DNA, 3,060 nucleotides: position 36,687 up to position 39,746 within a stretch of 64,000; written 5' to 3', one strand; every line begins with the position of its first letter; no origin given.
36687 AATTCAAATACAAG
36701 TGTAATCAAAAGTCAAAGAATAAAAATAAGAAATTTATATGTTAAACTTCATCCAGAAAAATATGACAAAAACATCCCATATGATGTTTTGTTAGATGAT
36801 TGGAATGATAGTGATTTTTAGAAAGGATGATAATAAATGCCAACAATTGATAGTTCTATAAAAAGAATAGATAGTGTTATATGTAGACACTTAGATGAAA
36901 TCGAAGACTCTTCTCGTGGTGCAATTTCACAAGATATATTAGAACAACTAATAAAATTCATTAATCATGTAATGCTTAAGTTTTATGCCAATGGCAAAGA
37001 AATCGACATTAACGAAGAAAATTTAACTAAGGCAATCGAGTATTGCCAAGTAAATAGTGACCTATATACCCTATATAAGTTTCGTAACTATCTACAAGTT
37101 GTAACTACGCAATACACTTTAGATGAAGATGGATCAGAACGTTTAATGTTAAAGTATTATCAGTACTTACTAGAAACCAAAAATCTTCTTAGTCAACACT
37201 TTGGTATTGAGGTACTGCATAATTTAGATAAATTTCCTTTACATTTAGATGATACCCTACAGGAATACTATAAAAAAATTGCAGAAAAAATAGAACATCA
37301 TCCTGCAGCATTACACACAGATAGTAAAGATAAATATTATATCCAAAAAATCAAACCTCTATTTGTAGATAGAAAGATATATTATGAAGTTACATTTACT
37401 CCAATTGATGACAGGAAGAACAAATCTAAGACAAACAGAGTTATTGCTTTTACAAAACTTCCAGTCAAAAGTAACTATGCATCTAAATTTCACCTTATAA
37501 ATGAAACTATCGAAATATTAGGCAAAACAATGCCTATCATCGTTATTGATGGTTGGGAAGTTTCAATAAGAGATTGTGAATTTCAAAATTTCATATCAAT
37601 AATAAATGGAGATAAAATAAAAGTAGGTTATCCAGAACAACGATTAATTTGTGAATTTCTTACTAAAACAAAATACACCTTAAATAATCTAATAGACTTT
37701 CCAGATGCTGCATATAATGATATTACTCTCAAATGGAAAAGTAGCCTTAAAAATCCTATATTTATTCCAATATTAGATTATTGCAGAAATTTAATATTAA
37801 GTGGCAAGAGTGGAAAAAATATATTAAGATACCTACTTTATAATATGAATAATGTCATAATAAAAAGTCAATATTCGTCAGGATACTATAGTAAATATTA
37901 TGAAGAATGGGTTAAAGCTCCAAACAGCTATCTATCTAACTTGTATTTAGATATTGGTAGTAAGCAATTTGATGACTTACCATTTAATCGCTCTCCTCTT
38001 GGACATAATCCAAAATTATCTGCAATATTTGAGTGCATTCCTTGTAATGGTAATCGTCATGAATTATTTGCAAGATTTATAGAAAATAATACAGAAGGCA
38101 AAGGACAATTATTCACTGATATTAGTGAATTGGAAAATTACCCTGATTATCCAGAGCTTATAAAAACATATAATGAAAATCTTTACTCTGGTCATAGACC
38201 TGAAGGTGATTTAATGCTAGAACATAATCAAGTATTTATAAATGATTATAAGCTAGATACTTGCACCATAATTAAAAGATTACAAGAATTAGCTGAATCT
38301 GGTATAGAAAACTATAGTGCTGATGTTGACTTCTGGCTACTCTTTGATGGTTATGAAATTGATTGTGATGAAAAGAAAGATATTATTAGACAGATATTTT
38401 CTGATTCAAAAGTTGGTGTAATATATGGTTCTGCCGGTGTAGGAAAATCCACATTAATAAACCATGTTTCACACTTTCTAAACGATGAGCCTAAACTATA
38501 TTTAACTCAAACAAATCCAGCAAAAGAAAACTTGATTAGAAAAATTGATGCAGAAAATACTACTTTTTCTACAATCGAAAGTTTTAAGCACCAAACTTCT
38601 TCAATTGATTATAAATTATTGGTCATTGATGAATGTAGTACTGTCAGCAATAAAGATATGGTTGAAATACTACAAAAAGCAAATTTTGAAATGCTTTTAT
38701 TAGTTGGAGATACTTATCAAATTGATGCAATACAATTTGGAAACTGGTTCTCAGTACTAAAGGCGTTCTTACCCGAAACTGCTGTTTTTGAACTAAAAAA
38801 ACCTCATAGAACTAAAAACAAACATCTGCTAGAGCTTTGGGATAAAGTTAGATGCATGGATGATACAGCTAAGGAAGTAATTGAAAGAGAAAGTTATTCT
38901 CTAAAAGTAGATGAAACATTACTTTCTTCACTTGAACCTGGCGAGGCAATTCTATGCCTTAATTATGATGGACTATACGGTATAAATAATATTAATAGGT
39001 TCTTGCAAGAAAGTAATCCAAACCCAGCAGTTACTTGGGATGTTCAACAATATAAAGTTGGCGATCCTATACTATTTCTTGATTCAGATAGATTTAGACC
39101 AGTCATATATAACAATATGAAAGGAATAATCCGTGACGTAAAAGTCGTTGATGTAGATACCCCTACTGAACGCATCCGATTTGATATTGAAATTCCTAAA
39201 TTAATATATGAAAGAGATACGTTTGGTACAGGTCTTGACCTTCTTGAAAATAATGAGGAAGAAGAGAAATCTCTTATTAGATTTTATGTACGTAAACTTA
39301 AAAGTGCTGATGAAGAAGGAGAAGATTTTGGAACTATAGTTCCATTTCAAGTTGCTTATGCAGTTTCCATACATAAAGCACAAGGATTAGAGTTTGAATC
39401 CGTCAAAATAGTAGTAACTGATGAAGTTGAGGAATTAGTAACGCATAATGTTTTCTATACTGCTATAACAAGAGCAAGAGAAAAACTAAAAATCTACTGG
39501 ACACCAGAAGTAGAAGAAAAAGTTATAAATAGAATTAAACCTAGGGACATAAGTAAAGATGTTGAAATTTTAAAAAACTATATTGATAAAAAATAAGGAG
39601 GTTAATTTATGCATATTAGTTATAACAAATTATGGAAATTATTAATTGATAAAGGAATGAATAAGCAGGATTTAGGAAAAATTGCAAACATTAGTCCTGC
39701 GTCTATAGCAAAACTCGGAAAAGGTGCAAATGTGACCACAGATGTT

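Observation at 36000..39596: Prophage-borne two-gene cassette: unrecognisable 273-aa protein + 919-aa uncharacterised-domain/RecD-like helicase fusion (candidate novel defence system)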

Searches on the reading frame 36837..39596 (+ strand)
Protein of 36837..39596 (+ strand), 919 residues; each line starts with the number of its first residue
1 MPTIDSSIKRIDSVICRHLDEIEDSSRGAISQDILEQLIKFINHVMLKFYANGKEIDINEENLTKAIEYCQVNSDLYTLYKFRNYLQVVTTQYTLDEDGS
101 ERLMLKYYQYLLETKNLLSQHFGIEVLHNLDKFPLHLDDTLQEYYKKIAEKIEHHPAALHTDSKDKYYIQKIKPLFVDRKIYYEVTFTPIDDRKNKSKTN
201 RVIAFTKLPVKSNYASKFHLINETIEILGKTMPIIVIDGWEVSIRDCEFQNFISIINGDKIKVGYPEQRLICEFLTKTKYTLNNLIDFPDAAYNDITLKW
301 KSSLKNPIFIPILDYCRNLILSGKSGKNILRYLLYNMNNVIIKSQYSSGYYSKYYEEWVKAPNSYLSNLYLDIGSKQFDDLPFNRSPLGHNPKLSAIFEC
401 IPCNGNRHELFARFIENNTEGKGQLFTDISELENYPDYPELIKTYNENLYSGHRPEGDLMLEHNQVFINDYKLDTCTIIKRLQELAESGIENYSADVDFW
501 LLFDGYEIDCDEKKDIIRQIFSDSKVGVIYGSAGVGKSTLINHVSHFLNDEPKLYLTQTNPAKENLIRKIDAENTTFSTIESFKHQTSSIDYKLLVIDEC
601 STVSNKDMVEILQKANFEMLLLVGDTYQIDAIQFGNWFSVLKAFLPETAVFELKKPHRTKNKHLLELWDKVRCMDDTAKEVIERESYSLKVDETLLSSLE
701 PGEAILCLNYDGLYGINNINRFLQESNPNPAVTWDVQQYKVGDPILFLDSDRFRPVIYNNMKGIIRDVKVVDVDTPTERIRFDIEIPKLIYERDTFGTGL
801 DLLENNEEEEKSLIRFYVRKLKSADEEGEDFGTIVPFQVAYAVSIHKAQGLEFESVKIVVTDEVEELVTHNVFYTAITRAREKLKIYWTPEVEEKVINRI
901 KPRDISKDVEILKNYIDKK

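Call 3: search_protein_families(library=pfam, proteins=[window:36837-39596:+], max_evalue=0.1)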
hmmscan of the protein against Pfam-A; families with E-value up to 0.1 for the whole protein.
window:36837-39596:+ (919 aa): 24 families
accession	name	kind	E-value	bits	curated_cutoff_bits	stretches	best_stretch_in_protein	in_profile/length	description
PF01443.25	Viral_helicase1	-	9.6e-20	71.8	21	2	528-633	2-101/228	Viral superfamily 1 RNA helicase core domain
PF13604.12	AAA_30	-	6.4e-19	68.9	27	1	514-672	7-169/191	AAA domain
PF13538.12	UvrD_C_2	-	5e-12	45.9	27.4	1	840-885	2-50/52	UvrD-like helicase C-terminal domain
PF13245.12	AAA_19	-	1.5e-11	45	25.1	1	522-629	9-129/134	AAA domain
PF03193.22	RsgA_GTPase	-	2.7e-05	24.5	30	1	512-545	95-127/174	RsgA GTPase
PF07728.20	AAA_5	-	0.00016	22.1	22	1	529-613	4-87/139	AAA domain (dynein-related subfamily)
PF13401.12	AAA_22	-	0.00021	22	27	1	524-612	5-104/130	AAA domain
PF13173.12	AAA_14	-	0.00052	20.5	27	1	525-605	3-76/129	AAA domain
PF13479.12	AAA_24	-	0.00076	19.8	27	1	525-614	3-87/195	AAA domain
PF13191.12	AAA_16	-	0.0012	19.8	32.6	1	518-572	17-84/167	AAA ATPase domain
PF13361.12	UvrD_C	-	0.0015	18.5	25.6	1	807-889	258-348/350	UvrD-like helicase C-terminal domain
PF22232.2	TraI_hel_assoc_N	-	0.002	19.1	27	1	556-616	29-89/99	TraI helicase-associated ssDNA bd, N-terminal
PF13086.12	AAA_11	-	0.0034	17.6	27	0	577-631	197-252/257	AAA domain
PF09848.15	SLFN-g3_helicase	-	0.0039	17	24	1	525-626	2-124/354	Schlafen group 3, DNA/RNA helicase domain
PF00005.33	ABC_tran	-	0.013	16.5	25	1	524-585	11-69/137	ABC transporter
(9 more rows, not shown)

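Call 4: search_protein_families(library=padloc, proteins=[window:36837-39596:+], max_evalue=0.1)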
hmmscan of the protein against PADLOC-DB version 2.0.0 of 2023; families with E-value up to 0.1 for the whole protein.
window:36837-39596:+ (919 aa): 15 families
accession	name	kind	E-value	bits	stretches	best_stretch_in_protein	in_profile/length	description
PDLC05035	PDC-S53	-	0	1207.6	1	1-917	1-895/900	-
PDLC05064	PDC-S68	-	2.8e-25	86.3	2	832-904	1043-1117/1273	-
PDLC05066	PDC-S68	-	9.6e-21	71.5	2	834-893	992-1051/1202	-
PDLC05065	PDC-S68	-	3.7e-20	69.4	2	835-888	1003-1055/1221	-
PDLC01734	typeIV_RecD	-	1.6e-15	54.4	2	839-907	669-735/763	RecD_0_IVD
PDLC01148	RecD_like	-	1.7e-13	47.7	2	511-689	315-506/719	RecD/Tra ATPase fused to N-terminal HHH domain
PDLC04476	PDC-M16A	-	1.9e-10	37.8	1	840-899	423-484/691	-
PDLC04475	PDC-M16A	-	6.7e-08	29.5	1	841-893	436-490/721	-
PDLC04173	GajB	-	1.1e-06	25.9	1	521-608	6-99/471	-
PDLC00135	GajB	-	1.9e-06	25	2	512-583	9-83/603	UrvD helicase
PDLC04472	PDC-M16A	-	7.5e-06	22.5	1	840-895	649-706/930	-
PDLC04474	PDC-M16A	-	1.3e-05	21.8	1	838-905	647-722/917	-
PDLC04789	PDC-S01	-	5.7e-05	20.3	1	514-607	7-89/375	-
PDLC00103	GajB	-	0.014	12.4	1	843-896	524-584/612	UrvD helicase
PDLC00144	GajB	-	0.019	11.5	1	843-887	471-519/559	UrvD helicase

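Call 5: search_protein_families(library=ncbifam, proteins=[window:36837-39596:+], max_evalue=0.1)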
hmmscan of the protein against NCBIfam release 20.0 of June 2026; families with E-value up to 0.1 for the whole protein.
window:36837-39596:+ (919 aa): 14 families
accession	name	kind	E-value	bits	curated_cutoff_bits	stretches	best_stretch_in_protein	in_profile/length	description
TIGR01448.2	helicase_RecD2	equivalog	3.3e-27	94.9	500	1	463-898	267-698/713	SF1B family DNA helicase RecD2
TIGR01447.1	recD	equivalog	4.6e-26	91.5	310.15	2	834-901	520-587/597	exodeoxyribonuclease V subunit alpha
TIGR02768.1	TraA_Ti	equivalog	2.7e-15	55.7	590.45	2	510-640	361-497/751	Ti-type conjugative transfer relaxase TraA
NF008127.0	PRK10875.1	equivalog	1.2e-12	47.2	671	1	837-899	540-602/619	exodeoxyribonuclease V subunit alpha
NF010464.0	PRK13889.1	subfamily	4.5e-09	34.8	1015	2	511-642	349-486/992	conjugal transfer relaxase TraA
NF010402.0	PRK13826.1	subfamily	5.2e-09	34.5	1317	2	510-640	383-519/1102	Dtr system oriT relaxase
NF010263.0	PRK13709.1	equivalog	0.00042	17.7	2212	1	525-640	986-1114/1752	conjugative transfer relaxase/helicase TraI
TIGR00157.1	TIGR00157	equivalog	0.0051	16.4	100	1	517-548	113-146/247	ribosome small subunit-dependent GTPase A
TIGR04291.1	arsen_driv_ArsA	equivalog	0.015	14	650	1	508-610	303-405/565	arsenical pump-driving ATPase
NF041258.1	motor_HelR_2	exception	0.017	13.3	1100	0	824-891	637-705/713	RNA polymerase recycling motor ATPase HelR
NF047683.1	TeichurnBiosyTuaG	equivalog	0.046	13.3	400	0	571-615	16-59/252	teichuronic acid biosynthesis protein TuaG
NF041465.1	HelD_MYCSM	equivalog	0.05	11.7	1051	0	808-887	628-706/719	RNA polymerase recycling motor HelD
TIGR03889.1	nitrile_acc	equivalog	0.062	13.3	46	0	142-170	25-53/74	nitrile hydratase accessory protein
TIGR03263.1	guanyl_kin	equivalog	0.099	12.3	160.45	0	525-588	2-62/180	guanylate kinase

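Call 6: search_protein_families(library=phrogs, proteins=[window:36837-39596:+], max_evalue=0.1)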
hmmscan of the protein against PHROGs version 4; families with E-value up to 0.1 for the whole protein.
window:36837-39596:+ (919 aa): 10 families
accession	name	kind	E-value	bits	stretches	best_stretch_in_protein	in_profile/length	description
phrog_325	-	DNA, RNA and nucleotide metabolism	6.2e-147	492.5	1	1-914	63-892/986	Dda-like helicase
phrog_4412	-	DNA, RNA and nucleotide metabolism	4.1e-22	79.3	1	511-884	333-709/743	exonuclease V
phrog_1967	-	DNA, RNA and nucleotide metabolism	4.8e-09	36.4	2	844-899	609-679/776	DNA helicase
phrog_1297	-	other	0.001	19.2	1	506-610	7-117/356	ATPase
phrog_168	-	DNA, RNA and nucleotide metabolism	0.0012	19.6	1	524-610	43-118/314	clamp loader of DNA polymerase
phrog_124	-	DNA, RNA and nucleotide metabolism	0.005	17.3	1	527-612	46-129/382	Sak4-like ssDNA annealing protein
phrog_11838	-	DNA, RNA and nucleotide metabolism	0.018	15.2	1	525-632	41-145/420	clamp loader of DNA polymerase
phrog_170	-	other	0.034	14.6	0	512-541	79-107/323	PhoH-like phosphate starvation-inducible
phrog_296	-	integration and excision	0.058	13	1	520-561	314-351/626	DNA transposition protein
phrog_2630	-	unknown function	0.065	13.5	0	517-556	24-63/326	-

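Call 10: search_dna_similar(query=window:36837-39596:+, collection=phages, mode=protein, max_rows=30)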
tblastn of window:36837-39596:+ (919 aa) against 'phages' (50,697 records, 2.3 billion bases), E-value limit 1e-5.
Records with a match: 3; places in all: 3; records where one place covers at least 80% of the query: 2.
Best place of each record, by identity: 80-90% 1; 60-80% 1; <60% 1.
By first word of the organism name: Erysipelothrix 1; Terrisporobacter 1; Bacteriophage 1.
By host as written in the record: Erysipelothrix rhusiopathiae ZJ 1; Terrisporobacter petrolearius DSL 1; - 1.
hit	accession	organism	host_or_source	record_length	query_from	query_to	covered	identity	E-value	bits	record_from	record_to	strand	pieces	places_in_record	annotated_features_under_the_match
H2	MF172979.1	Erysipelothrix phage phi1605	Erysipelothrix rhusiopathiae ZJ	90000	1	917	100%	81.4%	0e+0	1501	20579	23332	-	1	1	RecD-like DNA helicase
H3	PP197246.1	Terrisporobacter phage TPDSL_ph1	Terrisporobacter petrolearius DSL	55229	1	919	100%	77.5%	0e+0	1439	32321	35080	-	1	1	Dda-like helicase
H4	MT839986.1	Bacteriophage sp.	human fecal samples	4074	833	914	9%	53.0%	3e-16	90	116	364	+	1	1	record has no annotation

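Call 11: get_annotated_region(hit=H2, flank=7000)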
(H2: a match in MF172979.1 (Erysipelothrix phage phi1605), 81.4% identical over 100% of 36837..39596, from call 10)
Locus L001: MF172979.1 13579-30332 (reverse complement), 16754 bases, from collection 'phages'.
description: Erysipelothrix phage phi1605, complete genome.
organism: Erysipelothrix phage phi1605 (NCBI taxid 2006938)
taxonomy: Viruses; Duplodnaviria; Heunggongvirae; Uroviricota; Caudoviricetes
host: Erysipelothrix rhusiopathiae ZJ; source: swine; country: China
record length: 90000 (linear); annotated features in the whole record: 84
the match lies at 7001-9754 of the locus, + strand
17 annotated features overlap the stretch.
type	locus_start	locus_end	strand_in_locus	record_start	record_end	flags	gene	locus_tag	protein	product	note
CDS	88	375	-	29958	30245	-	-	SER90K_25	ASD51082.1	hypothetical protein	orf2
CDS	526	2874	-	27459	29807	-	-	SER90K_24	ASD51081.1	DNA primase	orf1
CDS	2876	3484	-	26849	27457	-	-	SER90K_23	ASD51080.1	hypothetical protein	-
CDS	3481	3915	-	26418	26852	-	-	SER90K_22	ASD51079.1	hypothetical protein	-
CDS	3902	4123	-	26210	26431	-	-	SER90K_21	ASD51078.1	hypothetical protein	-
CDS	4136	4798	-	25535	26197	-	rha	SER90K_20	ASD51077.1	rha protein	rha protein, phage phi-80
CDS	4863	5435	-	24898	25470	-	-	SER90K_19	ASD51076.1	hypothetical protein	-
CDS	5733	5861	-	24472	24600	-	-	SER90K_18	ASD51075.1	hypothetical protein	-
CDS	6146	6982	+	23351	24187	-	-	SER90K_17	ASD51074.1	hypothetical protein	-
CDS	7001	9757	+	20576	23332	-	-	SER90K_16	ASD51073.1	RecD-like DNA helicase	recD-like DNA helicase YrrC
CDS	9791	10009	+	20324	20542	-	-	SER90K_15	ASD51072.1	hypothetical protein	-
CDS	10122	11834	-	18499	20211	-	resIIs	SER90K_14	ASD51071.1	type IIs restriction endonuclease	-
CDS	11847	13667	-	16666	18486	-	-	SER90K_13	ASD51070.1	methyl-directed repair DNA adenine methylase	dam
CDS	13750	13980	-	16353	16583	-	-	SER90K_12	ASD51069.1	hypothetical protein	-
CDS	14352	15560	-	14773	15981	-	-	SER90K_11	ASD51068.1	site-specific recombinase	rec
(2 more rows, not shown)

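Call 12: get_annotated_region(hit=H3, flank=7000)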
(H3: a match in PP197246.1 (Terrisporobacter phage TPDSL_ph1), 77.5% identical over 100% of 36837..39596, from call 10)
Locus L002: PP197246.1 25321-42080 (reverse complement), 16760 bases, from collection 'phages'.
description: Terrisporobacter phage TPDSL_ph1, complete genome.
organism: Terrisporobacter phage TPDSL_ph1 (NCBI taxid 3141806)
taxonomy: Viruses
host: Terrisporobacter petrolearius DSL; source: culture supernatant; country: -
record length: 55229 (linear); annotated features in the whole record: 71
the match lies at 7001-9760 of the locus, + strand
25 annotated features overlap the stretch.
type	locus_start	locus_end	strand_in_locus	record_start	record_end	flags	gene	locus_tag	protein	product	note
CDS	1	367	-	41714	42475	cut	-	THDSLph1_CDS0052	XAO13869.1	anti-repressor Ant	-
CDS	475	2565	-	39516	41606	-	-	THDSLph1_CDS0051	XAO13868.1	DNA polymerase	-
CDS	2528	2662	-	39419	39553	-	-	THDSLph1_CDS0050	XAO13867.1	hypothetical protein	-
CDS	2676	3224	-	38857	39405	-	-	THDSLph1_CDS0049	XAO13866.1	ssDNA binding and annealing protein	Gp2.5-like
CDS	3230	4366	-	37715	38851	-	-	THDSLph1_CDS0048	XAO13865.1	exonuclease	-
CDS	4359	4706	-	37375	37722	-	-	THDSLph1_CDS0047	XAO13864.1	hypothetical protein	-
CDS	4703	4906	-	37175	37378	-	-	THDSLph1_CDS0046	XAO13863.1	hypothetical protein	-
CDS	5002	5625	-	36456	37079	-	-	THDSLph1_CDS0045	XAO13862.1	RNA polymerase sigma factor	-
CDS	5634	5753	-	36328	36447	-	-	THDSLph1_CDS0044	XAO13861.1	hypothetical protein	-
CDS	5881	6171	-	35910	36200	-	-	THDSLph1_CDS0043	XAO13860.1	hypothetical protein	-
CDS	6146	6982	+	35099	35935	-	-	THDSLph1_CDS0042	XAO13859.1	hypothetical protein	-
CDS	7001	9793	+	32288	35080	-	-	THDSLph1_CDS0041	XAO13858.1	Dda-like helicase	-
CDS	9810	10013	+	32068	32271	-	-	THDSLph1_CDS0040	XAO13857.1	transcriptional repressor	-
CDS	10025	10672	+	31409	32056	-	-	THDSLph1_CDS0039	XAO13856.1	hypothetical protein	-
CDS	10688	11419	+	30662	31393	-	-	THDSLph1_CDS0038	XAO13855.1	hypothetical protein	-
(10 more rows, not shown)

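Call 28: find_related_loci(query=A5, collection=genome_contigs, flank=6000)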
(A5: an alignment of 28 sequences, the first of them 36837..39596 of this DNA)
Query A5 (919 aa) in genome_contigs; peptide patterns used: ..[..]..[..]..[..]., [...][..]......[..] (x = any residue, [..] = any of these).
598 stretches matched a pattern (row limit reached: there are more); 462 encode a relative of the query (tblastn E <= 1e-3); the best 80 are kept; 80 distinct loci.
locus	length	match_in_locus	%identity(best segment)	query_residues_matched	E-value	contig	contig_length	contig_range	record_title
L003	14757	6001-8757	95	1-919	0e+0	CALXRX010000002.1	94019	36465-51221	MAG: uncultured Clostridia bacterium isolate BRZ_GB__bin27 genome assembly, contig: BRZ_GB__NODE_408_length_94019_cov_13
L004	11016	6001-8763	81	1-919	0e+0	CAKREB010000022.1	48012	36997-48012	MAG: uncultured Lachnospiraceae bacterium isolate REFINED_METABAT215_TOP10_CONTIGS_1500_ASSEMBLY_K77_MERGED__Hadza_MoBio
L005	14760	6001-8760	83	1-919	0e+0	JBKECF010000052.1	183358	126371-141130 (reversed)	MAG: Lachnospirales bacterium isolate VLC_053 k121_2342943, whole genome shotgun sequence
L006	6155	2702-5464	80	1-919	0e+0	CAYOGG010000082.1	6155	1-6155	MAG TPA_asm: uncultured Bacteroidaceae bacterium isolate binchicken_co70_223 genome assembly, contig: NODE_12048_length_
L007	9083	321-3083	80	1-919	0e+0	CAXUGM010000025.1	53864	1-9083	Clostridia bacterium UC5.1-1D4 isolate CC00994 genome assembly, contig: CC00994_25_NODE_25_length_53864_cov_168.135163,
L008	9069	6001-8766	82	1-919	0e+0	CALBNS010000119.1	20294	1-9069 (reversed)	MAG TPA_asm: uncultured Clostridia bacterium isolate SRR6425755_bin.62_CONCOCT_v1.1_MAG genome assembly, contig: ERZ1767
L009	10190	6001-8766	80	1-919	0e+0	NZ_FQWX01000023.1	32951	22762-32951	Asaccharospora irregularis DSM 2635, whole genome shotgun sequence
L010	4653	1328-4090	80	1-919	0e+0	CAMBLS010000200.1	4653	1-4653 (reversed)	MAG: uncultured Lachnospiraceae bacterium isolate SRR15732367_bin.36_metaWRAP_v1.3_MAG genome assembly, contig: ERZ94263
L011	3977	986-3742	78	1-918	0e+0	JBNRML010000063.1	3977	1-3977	MAG: Lachnospiraceae bacterium isolate UACHpl02 k127_369442, whole genome shotgun sequence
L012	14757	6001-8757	77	1-918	0e+0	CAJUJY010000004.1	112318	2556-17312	MAG TPA_asm: uncultured Lachnospiraceae bacterium isolate MGBC143594 genome assembly, contig: MGBC143594.4, whole genome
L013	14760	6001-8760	78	1-919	0e+0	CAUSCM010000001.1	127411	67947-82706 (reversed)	MAG TPA_asm: uncultured Fusobacterium sp. isolate ERR9969214_bin.14_MetaWRAP_v1.3_MAG genome assembly, contig: ERZ216161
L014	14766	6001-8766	82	1-919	0e+0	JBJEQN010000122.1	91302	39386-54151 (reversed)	MAG: Oscillospiraceae bacterium isolate SARD13_bin.033 NODE_77_length_91302_cov_9.380034, whole genome shotgun sequence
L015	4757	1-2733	77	11-919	0e+0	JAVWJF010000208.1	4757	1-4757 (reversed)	MAG: Longicatena sp. isolate CGS1Y3-bin16 NODE_208_length_4757_cov_2.309615, whole genome shotgun sequence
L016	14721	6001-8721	69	1-916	0e+0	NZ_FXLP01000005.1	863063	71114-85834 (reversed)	Peptoniphilus vaginalis strain KhD- 2, whole genome shotgun sequence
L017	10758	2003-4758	80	1-916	0e+0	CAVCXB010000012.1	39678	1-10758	Wujia chipingensis isolate H07660-L1_cleanbin_000005 genome assembly, contig: Spades_H07660-L1_contig_222, whole genome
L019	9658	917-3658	59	1-918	0e+0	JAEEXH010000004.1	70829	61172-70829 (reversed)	MAG: Oscillospiraceae bacterium isolate Tb.RUG.516 NODE_996_length_70829_cov_1.397315, whole genome shotgun sequence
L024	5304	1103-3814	56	1-916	0e+0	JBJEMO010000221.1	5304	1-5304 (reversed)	MAG: Bilifractor sp. isolate SARD05_bin.031 NODE_5992_length_5304_cov_5.610402, whole genome shotgun sequence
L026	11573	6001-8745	56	1-916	0e+0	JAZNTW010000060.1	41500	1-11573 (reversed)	MAG: Oscillospiraceae bacterium isolate T1900044802_TS20190268.MAGScoT_cleanbin_000003 SGB_2717_k141_2700114, whole geno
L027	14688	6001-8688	55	4-913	0e+0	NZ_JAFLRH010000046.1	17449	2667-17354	Paradesulfitobacterium ferrireducens strain PLL0 L1_ctg0040, whole genome shotgun sequence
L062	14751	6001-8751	81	1-916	0e+0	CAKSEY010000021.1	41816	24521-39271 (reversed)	MAG: uncultured Oscillospiraceae bacterium isolate REFINED_METABAT215_TOP10_CONTIGS_1500_ASSEMBLY_K77_MERGED__Hadza_MoBi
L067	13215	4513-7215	47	4-919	0e+0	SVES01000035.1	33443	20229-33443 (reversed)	MAG: Pseudobutyrivibrio ruminis isolate SIG312 NODE_1368_length_33443_cov_11.744081, whole genome shotgun sequence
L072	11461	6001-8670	48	1-907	0e+0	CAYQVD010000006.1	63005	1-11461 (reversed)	MAG TPA_asm: uncultured Bdellovibrionales bacterium isolate SRP191223_co1_93 genome assembly, contig: NODE_255_length_63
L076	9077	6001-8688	47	1-912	0e+0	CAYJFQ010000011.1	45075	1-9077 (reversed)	MAG TPA_asm: uncultured Erysipelotrichaceae bacterium isolate ERP123703_co1_312 genome assembly, contig: NODE_763_length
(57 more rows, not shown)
